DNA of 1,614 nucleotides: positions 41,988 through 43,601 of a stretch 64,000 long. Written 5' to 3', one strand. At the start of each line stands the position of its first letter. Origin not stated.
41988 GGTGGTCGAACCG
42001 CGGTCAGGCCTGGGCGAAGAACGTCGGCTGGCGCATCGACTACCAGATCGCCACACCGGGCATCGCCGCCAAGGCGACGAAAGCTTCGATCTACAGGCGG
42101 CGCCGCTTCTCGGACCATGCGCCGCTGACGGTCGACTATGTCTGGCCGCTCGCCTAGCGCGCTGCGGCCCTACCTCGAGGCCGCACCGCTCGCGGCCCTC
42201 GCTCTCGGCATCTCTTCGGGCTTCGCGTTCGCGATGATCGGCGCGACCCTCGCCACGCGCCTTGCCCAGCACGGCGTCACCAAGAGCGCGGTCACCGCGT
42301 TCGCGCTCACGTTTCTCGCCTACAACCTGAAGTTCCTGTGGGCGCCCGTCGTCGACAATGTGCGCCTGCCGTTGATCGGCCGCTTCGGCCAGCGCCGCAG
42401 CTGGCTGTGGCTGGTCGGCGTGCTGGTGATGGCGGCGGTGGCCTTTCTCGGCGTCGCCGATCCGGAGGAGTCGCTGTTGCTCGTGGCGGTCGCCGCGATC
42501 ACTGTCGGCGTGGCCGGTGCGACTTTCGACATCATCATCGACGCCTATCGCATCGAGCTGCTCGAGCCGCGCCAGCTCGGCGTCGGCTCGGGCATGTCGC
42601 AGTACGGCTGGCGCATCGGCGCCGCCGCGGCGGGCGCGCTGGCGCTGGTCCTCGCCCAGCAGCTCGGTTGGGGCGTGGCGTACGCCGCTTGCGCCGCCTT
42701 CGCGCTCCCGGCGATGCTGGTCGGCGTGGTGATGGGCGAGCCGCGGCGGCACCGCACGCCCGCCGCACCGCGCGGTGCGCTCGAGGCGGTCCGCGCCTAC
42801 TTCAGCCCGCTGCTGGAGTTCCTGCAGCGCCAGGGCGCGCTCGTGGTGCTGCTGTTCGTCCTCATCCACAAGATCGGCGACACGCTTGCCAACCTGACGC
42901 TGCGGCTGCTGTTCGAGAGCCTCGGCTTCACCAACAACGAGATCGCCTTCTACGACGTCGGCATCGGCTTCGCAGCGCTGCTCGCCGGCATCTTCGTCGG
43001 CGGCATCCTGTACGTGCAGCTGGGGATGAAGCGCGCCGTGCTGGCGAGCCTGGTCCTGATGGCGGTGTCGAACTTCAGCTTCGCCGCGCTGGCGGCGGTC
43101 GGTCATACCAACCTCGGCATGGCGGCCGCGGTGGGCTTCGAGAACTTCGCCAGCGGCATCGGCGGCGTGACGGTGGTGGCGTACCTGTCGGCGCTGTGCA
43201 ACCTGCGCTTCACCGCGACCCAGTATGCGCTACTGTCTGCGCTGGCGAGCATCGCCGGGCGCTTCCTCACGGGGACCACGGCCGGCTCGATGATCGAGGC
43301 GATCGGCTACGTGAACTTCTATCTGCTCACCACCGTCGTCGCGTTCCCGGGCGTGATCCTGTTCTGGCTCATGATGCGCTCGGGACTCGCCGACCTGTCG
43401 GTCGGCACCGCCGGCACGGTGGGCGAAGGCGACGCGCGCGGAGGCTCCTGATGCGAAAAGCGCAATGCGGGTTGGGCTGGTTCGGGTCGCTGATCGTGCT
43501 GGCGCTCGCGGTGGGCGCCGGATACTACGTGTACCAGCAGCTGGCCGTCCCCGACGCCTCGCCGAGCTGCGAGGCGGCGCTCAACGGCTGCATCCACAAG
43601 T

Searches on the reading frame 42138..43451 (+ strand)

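Call 61: search_protein_families(library=pfam, proteins=[window:42138-43451:+], max_evalue=0.00001)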
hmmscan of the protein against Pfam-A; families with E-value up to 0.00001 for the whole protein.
window:42138-43451:+ (437 aa): 2 families
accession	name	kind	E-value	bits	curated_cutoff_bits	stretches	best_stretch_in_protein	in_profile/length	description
PF07690.21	MFS_1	-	1.3e-16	60.9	33.4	1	23-240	4-214/347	Major Facilitator Superfamily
PF13000.13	Acatn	-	6.7e-08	32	23.7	1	23-105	12-89/546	Acetyl-coenzyme A transporter 1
